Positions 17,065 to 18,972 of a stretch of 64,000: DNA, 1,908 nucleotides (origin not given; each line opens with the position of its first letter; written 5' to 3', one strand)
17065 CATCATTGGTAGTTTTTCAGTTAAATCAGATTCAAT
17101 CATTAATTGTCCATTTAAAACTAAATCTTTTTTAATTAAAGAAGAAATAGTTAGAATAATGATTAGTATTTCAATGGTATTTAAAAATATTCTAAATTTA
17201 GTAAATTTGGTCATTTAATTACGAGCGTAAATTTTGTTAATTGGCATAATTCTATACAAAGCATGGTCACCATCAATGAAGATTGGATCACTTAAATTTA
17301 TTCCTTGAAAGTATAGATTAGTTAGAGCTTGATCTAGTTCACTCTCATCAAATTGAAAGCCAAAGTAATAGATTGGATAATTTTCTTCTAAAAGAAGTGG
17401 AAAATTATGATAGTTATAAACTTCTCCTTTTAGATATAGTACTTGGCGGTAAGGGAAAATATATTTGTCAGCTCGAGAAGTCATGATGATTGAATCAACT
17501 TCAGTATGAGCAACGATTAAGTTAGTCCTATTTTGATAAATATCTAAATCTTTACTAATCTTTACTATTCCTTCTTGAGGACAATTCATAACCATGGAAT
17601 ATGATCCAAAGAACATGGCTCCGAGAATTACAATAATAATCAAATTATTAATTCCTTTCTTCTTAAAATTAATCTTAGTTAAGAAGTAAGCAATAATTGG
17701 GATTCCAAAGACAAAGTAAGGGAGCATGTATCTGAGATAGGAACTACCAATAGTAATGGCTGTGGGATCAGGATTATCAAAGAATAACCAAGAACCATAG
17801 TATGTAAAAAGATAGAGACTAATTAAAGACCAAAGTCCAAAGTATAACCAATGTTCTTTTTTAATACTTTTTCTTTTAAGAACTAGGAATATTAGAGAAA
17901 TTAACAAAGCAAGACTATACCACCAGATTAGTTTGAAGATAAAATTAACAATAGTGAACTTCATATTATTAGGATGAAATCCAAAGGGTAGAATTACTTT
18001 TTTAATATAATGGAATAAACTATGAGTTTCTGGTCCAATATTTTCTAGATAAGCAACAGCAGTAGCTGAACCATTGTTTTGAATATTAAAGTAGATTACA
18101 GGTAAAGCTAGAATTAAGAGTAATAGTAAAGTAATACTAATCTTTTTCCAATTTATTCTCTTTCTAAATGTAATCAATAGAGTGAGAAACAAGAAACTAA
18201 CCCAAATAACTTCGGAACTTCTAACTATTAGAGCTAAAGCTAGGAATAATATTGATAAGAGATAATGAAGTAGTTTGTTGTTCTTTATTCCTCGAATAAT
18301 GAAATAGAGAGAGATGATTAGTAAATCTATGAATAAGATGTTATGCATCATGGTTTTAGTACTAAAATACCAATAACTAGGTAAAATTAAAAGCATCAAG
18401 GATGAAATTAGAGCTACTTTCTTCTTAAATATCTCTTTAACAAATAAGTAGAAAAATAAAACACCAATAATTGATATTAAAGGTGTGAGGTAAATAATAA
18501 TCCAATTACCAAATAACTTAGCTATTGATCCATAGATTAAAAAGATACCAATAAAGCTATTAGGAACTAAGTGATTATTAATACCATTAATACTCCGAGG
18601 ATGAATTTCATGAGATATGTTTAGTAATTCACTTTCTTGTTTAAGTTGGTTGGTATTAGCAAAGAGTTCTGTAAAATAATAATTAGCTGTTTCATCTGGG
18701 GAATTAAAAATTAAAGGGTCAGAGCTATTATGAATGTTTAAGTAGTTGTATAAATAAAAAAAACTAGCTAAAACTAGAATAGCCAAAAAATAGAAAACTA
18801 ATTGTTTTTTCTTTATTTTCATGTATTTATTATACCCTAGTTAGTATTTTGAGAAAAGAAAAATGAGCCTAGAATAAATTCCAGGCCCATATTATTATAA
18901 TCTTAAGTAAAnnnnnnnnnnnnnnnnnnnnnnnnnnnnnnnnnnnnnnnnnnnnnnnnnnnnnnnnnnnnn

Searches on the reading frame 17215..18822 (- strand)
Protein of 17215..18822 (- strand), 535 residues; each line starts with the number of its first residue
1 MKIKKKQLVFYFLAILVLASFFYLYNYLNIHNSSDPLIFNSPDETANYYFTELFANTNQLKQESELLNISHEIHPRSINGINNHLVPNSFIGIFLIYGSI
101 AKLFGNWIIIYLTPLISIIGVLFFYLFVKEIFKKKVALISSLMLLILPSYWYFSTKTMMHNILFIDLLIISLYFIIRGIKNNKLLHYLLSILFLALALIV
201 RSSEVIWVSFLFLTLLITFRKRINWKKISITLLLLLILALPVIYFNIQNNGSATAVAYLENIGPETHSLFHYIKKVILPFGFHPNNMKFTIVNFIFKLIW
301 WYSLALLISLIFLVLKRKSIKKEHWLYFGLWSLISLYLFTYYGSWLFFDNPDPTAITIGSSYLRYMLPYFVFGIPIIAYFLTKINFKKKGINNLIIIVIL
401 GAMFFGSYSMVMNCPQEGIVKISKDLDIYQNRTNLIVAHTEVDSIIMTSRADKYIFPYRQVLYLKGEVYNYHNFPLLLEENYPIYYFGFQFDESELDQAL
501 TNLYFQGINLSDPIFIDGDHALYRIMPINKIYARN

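Call 47: search_protein_families(library=pfam, max_evalue=0.00001, proteins=[window:17215-18822:-])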
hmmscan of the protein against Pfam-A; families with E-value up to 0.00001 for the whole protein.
window:17215-18822:- (535 aa): 1 family
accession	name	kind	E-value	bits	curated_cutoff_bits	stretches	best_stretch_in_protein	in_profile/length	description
PF13231.12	PMT_2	-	1.9e-12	48.2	26.1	1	100-244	13-159/160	Dolichyl-phosphate-mannose-protein mannosyltransferase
